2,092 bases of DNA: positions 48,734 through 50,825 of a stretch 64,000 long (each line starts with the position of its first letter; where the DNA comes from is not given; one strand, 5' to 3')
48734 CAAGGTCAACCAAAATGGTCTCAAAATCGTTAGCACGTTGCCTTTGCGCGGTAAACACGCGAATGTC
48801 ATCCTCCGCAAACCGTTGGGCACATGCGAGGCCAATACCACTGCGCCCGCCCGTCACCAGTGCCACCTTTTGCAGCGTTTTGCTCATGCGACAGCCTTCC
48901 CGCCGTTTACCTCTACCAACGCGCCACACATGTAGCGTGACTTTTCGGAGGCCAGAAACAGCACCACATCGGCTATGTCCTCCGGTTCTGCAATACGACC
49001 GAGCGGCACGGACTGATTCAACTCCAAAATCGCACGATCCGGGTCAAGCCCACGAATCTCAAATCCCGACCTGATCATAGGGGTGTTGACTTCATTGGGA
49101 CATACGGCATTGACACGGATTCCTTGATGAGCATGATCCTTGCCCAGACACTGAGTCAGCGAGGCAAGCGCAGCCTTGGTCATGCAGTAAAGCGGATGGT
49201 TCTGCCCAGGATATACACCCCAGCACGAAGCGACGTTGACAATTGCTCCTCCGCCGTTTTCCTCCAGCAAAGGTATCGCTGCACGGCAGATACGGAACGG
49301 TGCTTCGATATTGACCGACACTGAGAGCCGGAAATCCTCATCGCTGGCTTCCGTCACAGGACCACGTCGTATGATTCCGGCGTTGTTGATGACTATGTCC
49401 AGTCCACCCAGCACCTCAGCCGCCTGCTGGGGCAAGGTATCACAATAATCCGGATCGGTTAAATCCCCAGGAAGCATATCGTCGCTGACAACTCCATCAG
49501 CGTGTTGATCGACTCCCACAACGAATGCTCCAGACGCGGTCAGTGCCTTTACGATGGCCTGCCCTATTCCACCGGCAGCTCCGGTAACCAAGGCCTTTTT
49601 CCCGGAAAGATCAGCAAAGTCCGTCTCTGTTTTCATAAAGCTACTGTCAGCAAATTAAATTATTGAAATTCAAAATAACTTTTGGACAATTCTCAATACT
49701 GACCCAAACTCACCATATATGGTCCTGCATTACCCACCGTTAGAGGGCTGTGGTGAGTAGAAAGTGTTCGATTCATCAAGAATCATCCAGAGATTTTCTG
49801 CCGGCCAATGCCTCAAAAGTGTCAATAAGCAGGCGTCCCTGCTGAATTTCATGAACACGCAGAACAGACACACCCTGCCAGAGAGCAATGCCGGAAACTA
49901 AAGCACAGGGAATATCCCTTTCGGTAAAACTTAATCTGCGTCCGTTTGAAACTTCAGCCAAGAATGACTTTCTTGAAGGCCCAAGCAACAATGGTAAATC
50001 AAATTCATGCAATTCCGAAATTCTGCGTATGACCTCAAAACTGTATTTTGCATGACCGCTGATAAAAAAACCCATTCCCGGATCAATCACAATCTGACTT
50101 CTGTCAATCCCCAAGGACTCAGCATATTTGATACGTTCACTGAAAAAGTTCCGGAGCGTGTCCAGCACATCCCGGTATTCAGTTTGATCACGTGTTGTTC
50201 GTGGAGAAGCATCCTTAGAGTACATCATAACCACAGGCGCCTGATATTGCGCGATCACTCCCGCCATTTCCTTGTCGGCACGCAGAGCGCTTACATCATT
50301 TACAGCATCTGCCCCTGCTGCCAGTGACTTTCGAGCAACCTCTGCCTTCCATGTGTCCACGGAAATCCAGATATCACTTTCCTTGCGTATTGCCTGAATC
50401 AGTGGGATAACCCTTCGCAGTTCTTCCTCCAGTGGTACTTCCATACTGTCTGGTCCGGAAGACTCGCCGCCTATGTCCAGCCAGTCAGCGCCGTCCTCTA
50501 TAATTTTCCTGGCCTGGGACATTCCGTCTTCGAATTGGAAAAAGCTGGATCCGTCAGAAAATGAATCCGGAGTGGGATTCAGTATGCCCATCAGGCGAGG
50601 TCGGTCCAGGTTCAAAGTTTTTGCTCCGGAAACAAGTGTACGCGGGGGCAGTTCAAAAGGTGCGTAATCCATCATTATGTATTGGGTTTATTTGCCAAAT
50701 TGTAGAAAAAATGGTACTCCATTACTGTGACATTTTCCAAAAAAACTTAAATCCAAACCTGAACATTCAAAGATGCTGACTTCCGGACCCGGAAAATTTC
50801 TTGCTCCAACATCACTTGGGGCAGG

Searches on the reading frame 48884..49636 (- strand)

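Call 6: search_protein_families(library=pfam, proteins=[window:48884-49636:-])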
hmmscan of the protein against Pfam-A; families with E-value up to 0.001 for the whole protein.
window:48884-49636:- (250 aa): 4 families
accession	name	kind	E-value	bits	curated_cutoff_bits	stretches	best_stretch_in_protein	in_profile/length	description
PF13561.12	adh_short_C2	-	2.2e-52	178.4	27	1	19-246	1-234/236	Enoyl-(Acyl carrier protein) reductase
PF00106.31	adh_short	-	1.8e-45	155.3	26.6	1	13-189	1-188/195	short chain dehydrogenase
PF01370.27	Epimerase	-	2.8e-07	30.6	20.9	1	15-121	1-103/240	NAD dependent epimerase/dehydratase family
PF08659.16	KR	-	1.6e-05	25.3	22.6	0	16-116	4-119/180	KR domain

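Call 7: search_protein_families(library=ncbifam, proteins=[window:48884-49636:-])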
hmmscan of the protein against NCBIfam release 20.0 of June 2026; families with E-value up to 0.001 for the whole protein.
window:48884-49636:- (250 aa): 228 families (the best 25 are shown)
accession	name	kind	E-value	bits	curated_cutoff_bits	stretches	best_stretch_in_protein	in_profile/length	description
NF004791.0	PRK06138.1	equivalog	4.2e-57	193.3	312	1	9-249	2-251/252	SDR family oxidoreductase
NF005559.1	PRK07231.1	subfamily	2e-56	191.3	215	1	10-248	2-248/249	glucose 1-dehydrogenase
NF052558.1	MBtsdlDhBudC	equivalog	1.4e-53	182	270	1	11-248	2-242/250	meso-2,3-butanediol dehydrogenase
NF005067.0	PRK06484.1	equivalog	3.4e-51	174.4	713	1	12-248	9-252/524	short chain dehydrogenase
NF009466.0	PRK12826.1-2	subfamily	1.6e-49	168.7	222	1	13-249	4-246/248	3-oxoacyl-ACP reductase FabG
NF004198.0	PRK05653.1-3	equivalog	3.3e-49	167.6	296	1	10-248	5-247/248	3-oxoacyl-ACP reductase FabG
NF006074.0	PRK08220.1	equivalog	6.5e-48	163.5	312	1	8-247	4-247/251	2,3-dihydro-2,3-dihydroxybenzoate dehydrogenase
NF005473.0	PRK07069.1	equivalog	4.6e-47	160.8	339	1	9-247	7-259/262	SDR family oxidoreductase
TIGR03971.1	SDR_subfam_1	subfamily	1.7e-46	158.7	300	1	57-248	71-269/271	mycofactocin-coupled SDR family oxidoreductase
NF006080.0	PRK08226.1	equivalog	5e-46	157.2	356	1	9-248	3-254/263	SDR family oxidoreductase UcpA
TIGR01830.1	3oxo_ACP_reduc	equivalog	1.2e-45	156.1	297.75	1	15-246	1-237/239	3-oxoacyl-[acyl-carrier-protein] reductase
NF005095.0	PRK06523.1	subfamily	1.9e-45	155.4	231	1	6-247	4-257/261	oxidoreductase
NF004818.0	PRK06172.1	equivalog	3e-45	154.5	336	1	9-247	4-250/253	SDR family oxidoreductase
NF005893.0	PRK07856.1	equivalog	7.8e-45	153.1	255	1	8-246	5-240/255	SDR family oxidoreductase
NF005446.0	PRK07035.1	equivalog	7.1e-44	150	373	1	5-247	4-253/255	SDR family oxidoreductase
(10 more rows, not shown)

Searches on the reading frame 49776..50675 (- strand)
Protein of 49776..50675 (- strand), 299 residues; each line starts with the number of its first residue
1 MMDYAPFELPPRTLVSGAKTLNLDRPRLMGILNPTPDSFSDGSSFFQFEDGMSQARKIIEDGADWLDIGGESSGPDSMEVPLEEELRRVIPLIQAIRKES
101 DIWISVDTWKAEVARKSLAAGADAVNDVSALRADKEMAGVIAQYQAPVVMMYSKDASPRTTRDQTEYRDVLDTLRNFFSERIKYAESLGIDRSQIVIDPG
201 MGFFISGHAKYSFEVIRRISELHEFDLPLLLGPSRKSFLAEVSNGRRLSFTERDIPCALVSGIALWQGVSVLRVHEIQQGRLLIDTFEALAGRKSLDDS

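Call 6: search_protein_families(library=pfam, proteins=[window:49776-50675:-])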
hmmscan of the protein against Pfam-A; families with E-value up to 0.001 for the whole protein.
window:49776-50675:- (299 aa): 1 family
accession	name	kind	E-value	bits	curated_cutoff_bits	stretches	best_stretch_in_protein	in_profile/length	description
PF00809.28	Pterin_bind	-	2.5e-72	243.9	25.5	1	29-275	1-244/244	Pterin binding enzyme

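Call 7: search_protein_families(library=ncbifam, proteins=[window:49776-50675:-])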
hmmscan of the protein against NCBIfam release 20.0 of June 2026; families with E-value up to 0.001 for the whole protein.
window:49776-50675:- (299 aa): 7 families
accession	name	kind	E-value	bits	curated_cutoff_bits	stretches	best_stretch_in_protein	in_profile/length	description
TIGR01496.1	DHPS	equivalog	3.5e-79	266.1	162.6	1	28-289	2-257/258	dihydropteroate synthase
NF008625.0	PRK11613.1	equivalog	2e-64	217.4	455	1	14-280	3-262/282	dihydropteroate synthase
NF033502.0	Sul4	exception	1.7e-47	162.3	600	1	25-278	4-263/277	sulfonamide-resistant dihydropteroate synthase Sul4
NF000296.1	Sul3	exception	9.6e-42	143.4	475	1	27-278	3-250/263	sulfonamide-resistant dihydropteroate synthase Sul3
NF000295.1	Sul2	exception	4.3e-38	131.6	575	1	28-247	7-223/271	sulfonamide-resistant dihydropteroate synthase Sul2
NF000294.1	Sul1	exception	4.5e-28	98.8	600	1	29-292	4-264/278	sulfonamide-resistant dihydropteroate synthase Sul1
NF005719.0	PRK07535.1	domain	5.3e-06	25.8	259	1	54-223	30-187/268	methyltetrahydrofolate:corrinoid/iron-sulfur protein methyltransferase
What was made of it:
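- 49776..50675 (-): folP (dihydropteroate synthase), the conserved right border of the slot. TIGR01496, 266 bits (call 7).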
